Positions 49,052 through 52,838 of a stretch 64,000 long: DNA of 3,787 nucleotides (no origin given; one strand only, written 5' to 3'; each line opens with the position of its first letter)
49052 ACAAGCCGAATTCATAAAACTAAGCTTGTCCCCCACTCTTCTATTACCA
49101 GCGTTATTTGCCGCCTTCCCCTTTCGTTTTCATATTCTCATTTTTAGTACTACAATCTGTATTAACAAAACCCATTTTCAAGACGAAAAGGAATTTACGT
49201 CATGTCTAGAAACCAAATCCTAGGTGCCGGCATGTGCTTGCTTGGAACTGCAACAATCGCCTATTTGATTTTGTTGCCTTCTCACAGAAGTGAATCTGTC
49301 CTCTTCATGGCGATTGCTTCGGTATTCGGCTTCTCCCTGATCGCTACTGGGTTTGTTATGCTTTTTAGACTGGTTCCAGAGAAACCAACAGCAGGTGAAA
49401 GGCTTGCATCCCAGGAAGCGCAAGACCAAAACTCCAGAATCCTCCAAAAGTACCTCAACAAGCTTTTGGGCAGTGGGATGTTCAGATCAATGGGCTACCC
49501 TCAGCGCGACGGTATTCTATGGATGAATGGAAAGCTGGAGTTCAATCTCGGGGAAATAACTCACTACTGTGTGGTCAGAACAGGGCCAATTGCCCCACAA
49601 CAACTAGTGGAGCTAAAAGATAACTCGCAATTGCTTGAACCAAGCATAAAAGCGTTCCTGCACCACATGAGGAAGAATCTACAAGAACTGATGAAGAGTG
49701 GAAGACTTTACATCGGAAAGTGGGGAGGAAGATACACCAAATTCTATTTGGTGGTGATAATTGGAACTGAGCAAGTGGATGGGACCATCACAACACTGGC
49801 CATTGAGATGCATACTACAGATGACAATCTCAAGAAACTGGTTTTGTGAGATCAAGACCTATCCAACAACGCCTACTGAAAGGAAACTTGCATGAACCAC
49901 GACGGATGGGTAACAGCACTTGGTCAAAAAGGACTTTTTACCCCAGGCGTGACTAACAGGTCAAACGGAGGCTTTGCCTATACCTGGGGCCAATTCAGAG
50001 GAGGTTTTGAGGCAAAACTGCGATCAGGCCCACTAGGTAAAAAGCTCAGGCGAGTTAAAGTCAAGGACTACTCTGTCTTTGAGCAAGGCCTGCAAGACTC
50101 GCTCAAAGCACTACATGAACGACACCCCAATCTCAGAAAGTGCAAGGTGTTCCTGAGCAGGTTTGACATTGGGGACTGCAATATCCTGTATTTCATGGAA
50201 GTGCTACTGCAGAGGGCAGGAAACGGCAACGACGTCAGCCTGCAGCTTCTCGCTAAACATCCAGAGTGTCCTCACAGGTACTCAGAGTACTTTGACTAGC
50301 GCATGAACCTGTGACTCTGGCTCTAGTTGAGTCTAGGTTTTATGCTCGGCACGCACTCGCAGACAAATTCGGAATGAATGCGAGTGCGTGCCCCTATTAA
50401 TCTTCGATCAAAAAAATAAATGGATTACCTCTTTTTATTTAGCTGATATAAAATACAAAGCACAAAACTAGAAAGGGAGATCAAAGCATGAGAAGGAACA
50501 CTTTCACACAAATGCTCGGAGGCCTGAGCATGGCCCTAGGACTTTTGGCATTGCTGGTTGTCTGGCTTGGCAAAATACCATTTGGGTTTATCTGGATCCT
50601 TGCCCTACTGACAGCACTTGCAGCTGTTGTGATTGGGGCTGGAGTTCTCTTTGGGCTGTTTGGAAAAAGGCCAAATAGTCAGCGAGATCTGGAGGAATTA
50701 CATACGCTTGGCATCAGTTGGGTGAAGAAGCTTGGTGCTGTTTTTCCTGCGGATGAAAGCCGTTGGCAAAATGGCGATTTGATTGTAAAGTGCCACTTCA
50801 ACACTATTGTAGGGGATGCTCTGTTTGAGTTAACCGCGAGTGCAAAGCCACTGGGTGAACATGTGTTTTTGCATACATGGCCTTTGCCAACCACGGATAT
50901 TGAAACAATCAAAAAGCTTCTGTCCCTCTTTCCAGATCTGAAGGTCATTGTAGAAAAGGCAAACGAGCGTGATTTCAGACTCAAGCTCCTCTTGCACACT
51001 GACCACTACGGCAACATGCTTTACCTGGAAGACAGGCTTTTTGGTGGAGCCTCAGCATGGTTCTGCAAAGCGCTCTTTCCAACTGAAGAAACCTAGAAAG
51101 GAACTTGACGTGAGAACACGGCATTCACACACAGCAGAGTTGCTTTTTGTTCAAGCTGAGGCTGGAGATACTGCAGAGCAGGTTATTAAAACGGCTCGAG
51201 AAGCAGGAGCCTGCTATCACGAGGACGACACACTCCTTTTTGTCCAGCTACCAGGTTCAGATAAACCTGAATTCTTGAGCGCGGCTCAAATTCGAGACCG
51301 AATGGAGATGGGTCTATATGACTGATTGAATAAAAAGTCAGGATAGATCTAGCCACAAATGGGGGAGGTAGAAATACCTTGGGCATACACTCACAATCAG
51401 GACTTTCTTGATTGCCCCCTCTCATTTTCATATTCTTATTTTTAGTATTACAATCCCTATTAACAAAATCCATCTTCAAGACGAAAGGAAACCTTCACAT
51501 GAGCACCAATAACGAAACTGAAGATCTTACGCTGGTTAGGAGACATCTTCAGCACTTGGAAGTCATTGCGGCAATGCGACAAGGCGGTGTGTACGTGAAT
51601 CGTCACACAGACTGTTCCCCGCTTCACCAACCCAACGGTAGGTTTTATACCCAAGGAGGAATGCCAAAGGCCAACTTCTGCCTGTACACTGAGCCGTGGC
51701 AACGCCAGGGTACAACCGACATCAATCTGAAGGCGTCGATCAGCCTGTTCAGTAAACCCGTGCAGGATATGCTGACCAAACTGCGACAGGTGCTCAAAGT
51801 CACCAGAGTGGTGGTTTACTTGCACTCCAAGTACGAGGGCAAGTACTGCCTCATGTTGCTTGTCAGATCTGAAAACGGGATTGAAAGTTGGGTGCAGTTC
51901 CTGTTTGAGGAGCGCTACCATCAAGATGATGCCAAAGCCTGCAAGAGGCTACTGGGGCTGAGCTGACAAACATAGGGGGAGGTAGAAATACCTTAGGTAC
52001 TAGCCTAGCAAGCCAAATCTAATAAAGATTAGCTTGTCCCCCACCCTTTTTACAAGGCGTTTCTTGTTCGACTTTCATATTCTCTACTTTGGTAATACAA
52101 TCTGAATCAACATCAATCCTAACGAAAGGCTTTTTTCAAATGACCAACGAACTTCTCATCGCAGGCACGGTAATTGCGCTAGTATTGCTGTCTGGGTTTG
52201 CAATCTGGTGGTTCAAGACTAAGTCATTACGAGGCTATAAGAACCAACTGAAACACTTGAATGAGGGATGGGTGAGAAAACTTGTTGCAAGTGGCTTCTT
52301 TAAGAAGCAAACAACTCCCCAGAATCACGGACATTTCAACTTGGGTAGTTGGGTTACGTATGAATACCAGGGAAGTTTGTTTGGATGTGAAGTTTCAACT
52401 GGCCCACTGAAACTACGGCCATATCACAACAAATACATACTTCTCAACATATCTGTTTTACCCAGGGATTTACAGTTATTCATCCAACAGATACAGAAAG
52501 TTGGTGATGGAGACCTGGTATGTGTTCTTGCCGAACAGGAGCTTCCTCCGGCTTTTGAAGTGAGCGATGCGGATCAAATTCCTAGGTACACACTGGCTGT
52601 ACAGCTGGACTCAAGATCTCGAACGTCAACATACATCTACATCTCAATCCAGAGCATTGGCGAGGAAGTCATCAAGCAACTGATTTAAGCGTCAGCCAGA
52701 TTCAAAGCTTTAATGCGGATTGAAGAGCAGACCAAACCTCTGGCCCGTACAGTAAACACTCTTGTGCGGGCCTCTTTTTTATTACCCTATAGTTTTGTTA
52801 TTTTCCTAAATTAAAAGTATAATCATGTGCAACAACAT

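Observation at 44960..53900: tRNA-adjacent island carrying a tandem array of paired membrane + soluble protein cassettes in four paralog families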

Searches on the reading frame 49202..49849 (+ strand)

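Call 6: search_protein_families(library=pfam, max_evalue=0.1, proteins=[window:49202-49849:+])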
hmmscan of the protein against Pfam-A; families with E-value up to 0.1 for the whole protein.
window:49202-49849:+ (215 aa): 1 family
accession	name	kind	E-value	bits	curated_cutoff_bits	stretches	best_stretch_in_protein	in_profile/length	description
PF19447.4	DUF5985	-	0.083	13.6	27.3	0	9-59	6-56/86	Family of unknown function (DUF5985)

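Call 39: search_protein_families(library=phrogs, max_evalue=0.05, proteins=[window:49202-49849:+])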
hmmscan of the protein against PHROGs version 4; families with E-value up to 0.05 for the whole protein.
window:49202-49849:+ (215 aa): 0 families

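Call 40: search_protein_families(library=padloc, max_evalue=0.05, proteins=[window:49202-49849:+])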
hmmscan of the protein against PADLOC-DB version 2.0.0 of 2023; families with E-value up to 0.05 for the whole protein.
window:49202-49849:+ (215 aa): 0 families

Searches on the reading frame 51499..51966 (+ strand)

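Call 6: search_protein_families(library=pfam, max_evalue=0.1, proteins=[window:51499-51966:+])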
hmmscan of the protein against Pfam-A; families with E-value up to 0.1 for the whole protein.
window:51499-51966:+ (155 aa): 1 family
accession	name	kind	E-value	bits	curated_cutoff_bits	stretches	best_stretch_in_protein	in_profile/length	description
PF01787.22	Ilar_coat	-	0.023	15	22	1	65-126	61-125/204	Ilarvirus coat protein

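Call 39: search_protein_families(library=phrogs, max_evalue=0.05, proteins=[window:51499-51966:+])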
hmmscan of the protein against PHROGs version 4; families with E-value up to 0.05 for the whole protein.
window:51499-51966:+ (155 aa): 0 families

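Call 40: search_protein_families(library=padloc, max_evalue=0.05, proteins=[window:51499-51966:+])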
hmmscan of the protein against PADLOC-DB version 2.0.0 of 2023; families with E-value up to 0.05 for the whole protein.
window:51499-51966:+ (155 aa): 0 families

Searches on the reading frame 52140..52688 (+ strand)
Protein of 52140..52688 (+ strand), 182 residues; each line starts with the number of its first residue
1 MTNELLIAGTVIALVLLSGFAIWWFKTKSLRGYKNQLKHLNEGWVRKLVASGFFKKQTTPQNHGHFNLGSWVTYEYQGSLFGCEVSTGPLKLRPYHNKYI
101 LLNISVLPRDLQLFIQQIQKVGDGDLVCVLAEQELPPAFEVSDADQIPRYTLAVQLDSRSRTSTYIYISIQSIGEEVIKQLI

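Call 6: search_protein_families(library=pfam, max_evalue=0.1, proteins=[window:52140-52688:+])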
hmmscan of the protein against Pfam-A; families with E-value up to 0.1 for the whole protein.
window:52140-52688:+ (182 aa): 0 families

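Call 39: search_protein_families(library=phrogs, max_evalue=0.05, proteins=[window:52140-52688:+])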
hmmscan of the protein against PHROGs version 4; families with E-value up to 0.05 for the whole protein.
window:52140-52688:+ (182 aa): 1 family
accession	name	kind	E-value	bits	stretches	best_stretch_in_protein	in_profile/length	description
phrog_4297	-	lysis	0.037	15.1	0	4-47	12-57/130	Rz-like spanin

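Call 40: search_protein_families(library=padloc, max_evalue=0.05, proteins=[window:52140-52688:+])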
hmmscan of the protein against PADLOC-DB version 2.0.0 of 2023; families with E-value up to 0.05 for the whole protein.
window:52140-52688:+ (182 aa): 0 families
